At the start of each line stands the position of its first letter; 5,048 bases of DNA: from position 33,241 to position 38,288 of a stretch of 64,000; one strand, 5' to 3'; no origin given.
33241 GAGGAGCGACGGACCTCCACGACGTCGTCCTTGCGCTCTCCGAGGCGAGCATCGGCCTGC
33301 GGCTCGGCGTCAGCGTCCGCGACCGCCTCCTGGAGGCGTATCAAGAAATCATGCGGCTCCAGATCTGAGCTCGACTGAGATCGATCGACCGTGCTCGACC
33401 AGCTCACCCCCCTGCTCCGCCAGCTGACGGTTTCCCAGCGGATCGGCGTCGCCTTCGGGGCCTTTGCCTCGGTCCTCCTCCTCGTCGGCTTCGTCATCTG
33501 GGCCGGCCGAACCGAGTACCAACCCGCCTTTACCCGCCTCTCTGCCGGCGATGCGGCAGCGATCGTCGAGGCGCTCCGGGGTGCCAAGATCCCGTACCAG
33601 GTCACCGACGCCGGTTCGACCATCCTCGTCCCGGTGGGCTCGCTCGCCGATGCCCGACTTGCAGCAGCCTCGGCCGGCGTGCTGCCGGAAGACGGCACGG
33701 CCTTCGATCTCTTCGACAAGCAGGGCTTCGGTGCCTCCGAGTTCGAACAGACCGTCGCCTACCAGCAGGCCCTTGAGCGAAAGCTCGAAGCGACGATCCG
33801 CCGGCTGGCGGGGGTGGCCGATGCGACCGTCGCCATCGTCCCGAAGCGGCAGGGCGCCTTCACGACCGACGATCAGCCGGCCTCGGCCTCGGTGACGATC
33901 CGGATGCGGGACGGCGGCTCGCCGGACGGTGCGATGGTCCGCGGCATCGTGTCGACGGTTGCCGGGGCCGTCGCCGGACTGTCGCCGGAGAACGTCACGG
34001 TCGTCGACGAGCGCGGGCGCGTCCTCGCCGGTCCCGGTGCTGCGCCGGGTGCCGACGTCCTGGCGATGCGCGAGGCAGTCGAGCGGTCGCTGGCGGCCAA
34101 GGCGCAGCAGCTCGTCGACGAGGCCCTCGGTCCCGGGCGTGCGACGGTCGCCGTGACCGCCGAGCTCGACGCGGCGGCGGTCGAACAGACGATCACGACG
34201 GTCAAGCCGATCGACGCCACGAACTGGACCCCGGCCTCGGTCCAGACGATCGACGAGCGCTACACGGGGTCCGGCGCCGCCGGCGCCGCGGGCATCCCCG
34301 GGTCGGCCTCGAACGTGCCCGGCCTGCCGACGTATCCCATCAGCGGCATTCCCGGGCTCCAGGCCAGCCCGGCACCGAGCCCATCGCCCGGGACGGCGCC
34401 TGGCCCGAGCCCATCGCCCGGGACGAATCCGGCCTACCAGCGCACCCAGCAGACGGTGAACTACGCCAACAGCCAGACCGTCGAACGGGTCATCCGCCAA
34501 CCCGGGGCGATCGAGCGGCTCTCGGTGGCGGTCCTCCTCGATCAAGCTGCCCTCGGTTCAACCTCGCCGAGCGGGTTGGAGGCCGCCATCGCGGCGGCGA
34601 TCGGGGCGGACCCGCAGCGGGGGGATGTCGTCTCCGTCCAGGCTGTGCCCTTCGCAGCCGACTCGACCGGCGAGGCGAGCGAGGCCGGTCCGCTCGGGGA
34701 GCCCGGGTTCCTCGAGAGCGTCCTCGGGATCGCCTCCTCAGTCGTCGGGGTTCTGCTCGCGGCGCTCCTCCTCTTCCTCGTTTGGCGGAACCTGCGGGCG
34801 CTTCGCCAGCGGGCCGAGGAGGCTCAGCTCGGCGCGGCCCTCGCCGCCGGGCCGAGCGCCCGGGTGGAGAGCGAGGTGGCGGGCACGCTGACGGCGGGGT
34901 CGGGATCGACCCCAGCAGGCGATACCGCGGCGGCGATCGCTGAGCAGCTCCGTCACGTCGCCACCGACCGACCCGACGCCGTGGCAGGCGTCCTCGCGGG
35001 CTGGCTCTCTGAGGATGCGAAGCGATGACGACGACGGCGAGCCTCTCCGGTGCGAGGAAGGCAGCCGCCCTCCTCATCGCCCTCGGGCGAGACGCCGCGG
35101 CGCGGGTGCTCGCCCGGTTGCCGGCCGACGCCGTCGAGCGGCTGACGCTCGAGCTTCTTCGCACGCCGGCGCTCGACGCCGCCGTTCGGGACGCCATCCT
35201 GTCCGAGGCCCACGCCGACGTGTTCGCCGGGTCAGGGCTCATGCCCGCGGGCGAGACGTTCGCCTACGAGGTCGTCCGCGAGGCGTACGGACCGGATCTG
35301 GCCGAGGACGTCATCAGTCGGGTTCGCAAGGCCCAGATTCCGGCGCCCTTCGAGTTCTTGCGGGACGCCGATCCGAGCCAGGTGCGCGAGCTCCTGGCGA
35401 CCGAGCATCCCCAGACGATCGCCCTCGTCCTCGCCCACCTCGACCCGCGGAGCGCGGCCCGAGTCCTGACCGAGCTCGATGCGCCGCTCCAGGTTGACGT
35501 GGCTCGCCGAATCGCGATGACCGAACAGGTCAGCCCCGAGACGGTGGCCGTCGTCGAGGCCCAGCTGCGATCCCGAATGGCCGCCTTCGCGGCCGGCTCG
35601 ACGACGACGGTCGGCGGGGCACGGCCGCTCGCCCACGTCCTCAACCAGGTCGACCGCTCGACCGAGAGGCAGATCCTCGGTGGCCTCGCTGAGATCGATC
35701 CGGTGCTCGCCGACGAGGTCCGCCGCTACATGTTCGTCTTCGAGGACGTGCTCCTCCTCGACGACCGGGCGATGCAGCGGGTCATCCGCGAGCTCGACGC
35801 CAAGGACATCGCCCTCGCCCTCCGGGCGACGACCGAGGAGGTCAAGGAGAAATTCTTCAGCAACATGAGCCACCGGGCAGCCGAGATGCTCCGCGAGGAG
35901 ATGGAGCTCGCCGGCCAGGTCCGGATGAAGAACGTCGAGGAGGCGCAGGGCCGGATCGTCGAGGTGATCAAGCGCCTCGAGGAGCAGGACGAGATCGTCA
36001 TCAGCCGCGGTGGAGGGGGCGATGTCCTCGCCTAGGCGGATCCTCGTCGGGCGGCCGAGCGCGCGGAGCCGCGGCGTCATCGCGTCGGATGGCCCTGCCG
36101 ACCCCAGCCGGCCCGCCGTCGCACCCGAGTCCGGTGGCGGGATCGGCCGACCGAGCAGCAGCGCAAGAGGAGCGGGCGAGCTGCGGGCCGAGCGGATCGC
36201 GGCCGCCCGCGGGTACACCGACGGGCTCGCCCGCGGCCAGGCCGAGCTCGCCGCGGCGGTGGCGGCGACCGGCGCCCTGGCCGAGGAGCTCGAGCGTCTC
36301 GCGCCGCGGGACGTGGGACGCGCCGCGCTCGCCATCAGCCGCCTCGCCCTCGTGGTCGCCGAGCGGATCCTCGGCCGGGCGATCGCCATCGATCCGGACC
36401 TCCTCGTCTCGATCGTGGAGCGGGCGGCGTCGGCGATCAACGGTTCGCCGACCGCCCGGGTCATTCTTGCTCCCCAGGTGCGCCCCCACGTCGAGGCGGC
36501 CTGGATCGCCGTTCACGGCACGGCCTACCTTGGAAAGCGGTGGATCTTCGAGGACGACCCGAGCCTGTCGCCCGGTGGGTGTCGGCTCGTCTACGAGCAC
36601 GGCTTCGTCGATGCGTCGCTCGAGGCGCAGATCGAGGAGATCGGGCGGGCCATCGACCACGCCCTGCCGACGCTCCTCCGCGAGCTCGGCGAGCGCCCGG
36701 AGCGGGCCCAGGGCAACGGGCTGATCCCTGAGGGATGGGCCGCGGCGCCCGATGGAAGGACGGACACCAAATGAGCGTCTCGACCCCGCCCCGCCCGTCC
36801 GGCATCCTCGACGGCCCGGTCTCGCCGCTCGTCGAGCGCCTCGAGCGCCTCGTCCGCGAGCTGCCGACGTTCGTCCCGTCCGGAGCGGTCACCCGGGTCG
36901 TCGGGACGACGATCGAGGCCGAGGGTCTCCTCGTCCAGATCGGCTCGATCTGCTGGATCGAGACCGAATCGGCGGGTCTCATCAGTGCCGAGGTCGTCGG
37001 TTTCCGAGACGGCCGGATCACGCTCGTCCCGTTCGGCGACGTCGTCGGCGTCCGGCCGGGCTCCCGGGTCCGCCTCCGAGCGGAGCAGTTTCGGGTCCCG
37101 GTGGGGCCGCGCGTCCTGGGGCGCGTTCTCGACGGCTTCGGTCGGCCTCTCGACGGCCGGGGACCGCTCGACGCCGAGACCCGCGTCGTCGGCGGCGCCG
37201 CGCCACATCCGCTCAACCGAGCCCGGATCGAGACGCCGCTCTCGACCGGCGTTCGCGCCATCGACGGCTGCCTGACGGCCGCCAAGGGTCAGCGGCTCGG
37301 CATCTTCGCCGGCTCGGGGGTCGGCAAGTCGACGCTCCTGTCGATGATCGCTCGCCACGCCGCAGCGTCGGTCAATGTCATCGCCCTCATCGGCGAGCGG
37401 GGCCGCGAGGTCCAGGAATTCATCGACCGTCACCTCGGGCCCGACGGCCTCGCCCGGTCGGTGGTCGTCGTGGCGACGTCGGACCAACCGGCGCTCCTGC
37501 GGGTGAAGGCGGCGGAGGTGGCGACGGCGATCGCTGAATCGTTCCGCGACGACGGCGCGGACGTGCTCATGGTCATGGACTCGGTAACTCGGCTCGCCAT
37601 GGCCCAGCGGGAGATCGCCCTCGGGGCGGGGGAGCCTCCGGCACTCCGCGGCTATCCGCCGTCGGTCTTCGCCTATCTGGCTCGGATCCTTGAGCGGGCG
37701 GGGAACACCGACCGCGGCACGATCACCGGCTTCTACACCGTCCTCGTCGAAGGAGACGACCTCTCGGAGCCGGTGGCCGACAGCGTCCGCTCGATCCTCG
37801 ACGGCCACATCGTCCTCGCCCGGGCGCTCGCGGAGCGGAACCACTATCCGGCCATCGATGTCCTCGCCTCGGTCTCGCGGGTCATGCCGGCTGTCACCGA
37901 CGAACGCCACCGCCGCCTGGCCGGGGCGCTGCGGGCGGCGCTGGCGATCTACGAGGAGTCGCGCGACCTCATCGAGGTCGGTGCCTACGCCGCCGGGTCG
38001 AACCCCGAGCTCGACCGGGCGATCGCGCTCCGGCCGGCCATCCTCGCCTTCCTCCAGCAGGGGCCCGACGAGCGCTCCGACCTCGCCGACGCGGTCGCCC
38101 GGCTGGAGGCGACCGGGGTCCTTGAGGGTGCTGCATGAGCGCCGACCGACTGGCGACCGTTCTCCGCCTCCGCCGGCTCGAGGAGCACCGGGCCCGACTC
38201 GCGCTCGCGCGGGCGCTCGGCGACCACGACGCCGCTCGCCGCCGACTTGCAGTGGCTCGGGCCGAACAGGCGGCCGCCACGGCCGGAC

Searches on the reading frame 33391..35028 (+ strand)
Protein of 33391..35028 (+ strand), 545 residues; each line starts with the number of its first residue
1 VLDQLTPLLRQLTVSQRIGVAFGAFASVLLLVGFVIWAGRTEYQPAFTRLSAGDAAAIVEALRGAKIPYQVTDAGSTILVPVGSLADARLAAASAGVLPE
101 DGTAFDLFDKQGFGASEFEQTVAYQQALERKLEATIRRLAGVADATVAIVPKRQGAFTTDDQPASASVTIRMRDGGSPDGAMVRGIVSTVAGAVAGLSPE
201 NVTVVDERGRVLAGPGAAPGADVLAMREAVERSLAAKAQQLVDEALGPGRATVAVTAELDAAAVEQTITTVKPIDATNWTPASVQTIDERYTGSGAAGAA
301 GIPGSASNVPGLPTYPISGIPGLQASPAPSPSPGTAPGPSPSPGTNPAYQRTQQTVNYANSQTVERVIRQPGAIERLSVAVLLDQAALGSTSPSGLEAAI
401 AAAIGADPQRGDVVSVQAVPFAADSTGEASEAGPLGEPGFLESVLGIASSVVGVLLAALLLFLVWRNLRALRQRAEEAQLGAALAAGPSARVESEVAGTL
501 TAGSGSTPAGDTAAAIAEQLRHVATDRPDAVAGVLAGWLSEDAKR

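Call 20: search_protein_families(library=pfam, proteins=[window:33391-35028:+], max_evalue=0.01)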
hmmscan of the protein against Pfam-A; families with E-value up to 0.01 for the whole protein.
window:33391-35028:+ (545 aa): 2 families
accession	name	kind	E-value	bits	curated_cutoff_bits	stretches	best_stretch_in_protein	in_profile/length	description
PF01514.23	YscJ_FliF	-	8.8e-51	172.7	24.4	1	39-213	2-178/179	Secretory protein of YscJ/FliF family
PF08345.17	YscJ_FliF_C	-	4.7e-31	108.6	23.8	1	244-421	3-147/147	Flagellar M-ring protein C-terminal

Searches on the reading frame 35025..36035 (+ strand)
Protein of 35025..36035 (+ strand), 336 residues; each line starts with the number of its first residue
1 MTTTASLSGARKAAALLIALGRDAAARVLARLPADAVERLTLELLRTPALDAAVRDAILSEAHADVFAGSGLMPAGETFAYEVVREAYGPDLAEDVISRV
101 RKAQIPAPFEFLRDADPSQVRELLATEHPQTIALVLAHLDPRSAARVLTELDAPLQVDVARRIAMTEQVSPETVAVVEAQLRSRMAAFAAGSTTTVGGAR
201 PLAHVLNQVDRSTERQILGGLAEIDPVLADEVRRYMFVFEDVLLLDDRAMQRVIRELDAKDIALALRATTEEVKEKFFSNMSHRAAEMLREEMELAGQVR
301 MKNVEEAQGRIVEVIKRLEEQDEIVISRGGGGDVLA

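Call 20: search_protein_families(library=pfam, proteins=[window:35025-36035:+], max_evalue=0.01)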
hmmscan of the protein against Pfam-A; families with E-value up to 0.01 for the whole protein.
window:35025-36035:+ (336 aa): 4 families
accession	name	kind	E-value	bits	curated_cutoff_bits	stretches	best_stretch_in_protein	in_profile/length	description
PF01706.21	FliG_C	-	6.6e-41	139.4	23.3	1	221-326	3-108/108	FliG C-terminal domain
PF14842.11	FliG_N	-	7.6e-29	100.8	25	2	7-109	2-104/104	FliG N-terminal domain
PF14841.11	FliG_M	-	7.5e-24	84.2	25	1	117-188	1-72/76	FliG middle domain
PF03448.22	MgtE_N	-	7.1e-07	30.1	25.9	0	115-159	37-81/102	MgtE intracellular N domain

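Call 26: find_encoding_contigs(protein=window:35025-36035:+, flank=10000, max_places=10)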
Protein window:35025-36035:+ (336 aa): 2 contigs read that carry it; 2 places shown.
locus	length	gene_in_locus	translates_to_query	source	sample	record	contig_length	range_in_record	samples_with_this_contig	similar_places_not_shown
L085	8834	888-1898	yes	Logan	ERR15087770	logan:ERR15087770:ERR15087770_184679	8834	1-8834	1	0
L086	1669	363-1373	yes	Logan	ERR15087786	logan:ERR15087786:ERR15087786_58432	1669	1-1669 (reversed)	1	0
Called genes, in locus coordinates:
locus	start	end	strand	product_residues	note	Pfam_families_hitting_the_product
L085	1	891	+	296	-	?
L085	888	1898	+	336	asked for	PF03448:MgtE_N (faint), PF14842:FliG_N, PF14841:FliG_M, PF01706:FliG_C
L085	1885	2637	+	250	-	PF02108:FliH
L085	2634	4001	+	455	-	PF02874:ATP-synt_ab_N (weak), PF00006:ATP-synt_ab, PF18269:T3SS_ATPase_C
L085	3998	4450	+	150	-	PF02050:FliJ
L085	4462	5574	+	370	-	PF01551:Peptidase_M23, PF01464:SLT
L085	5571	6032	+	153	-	PF00460:Flg_bb_rod (weak)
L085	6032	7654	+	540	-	-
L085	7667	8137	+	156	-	PF03963:FlgD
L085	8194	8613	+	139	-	PF12611:Flagellar_put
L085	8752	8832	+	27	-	?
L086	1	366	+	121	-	?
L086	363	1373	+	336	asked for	PF03448:MgtE_N (faint), PF14842:FliG_N, PF14841:FliG_M, PF01706:FliG_C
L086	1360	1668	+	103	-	?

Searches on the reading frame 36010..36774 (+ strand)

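Call 21: search_protein_families(library=pfam, proteins=[window:36010-36774:+], max_evalue=0.01)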
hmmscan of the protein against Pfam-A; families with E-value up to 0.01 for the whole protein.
window:36010-36774:+ (254 aa): 1 family
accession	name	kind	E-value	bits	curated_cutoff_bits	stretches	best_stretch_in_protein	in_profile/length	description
PF02108.21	FliH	-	8.6e-11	42.3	24.1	1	90-210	14-127/128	Flagellar assembly protein FliH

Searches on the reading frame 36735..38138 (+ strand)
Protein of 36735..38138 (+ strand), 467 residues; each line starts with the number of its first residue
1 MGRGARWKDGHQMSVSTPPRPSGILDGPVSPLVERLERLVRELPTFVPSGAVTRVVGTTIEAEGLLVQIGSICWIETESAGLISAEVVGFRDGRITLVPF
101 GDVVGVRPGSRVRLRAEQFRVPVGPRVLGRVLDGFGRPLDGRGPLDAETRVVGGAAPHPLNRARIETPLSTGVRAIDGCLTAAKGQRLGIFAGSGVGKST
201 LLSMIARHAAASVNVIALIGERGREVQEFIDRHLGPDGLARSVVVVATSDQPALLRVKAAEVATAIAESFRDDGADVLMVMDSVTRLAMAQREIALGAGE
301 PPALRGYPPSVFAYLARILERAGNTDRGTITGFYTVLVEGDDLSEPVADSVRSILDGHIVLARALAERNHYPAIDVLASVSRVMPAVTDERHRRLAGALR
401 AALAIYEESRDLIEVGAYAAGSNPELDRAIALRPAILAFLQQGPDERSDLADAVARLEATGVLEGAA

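Call 21: search_protein_families(library=pfam, proteins=[window:36735-38138:+], max_evalue=0.01)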
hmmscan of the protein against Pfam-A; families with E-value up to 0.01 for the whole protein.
window:36735-38138:+ (467 aa): 5 families
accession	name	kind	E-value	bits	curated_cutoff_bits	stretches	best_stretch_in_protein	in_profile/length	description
PF00006.31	ATP-synt_ab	-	3.6e-87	291.9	29.5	1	172-381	1-213/213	ATP synthase alpha/beta family, nucleotide-binding domain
PF18269.6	T3SS_ATPase_C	-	1.5e-26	92.5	22.7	1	388-458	1-71/72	T3SS EscN ATPase C-terminal domain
PF02874.29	ATP-synt_ab_N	-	8.6e-07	29.8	20.9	1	52-113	1-66/69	ATP synthase alpha/beta family, beta-barrel domain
PF00005.33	ABC_tran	-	0.00044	21.3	25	1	180-216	6-42/137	ABC transporter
PF03193.22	RsgA_GTPase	-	0.0079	16.5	30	0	187-224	107-145/174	RsgA GTPase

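Call 47: find_encoding_contigs(protein=window:36771-38138:+, flank=10000, max_places=10)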
Protein window:36771-38138:+ (455 aa): no gene with exactly this product is on record in the collection.
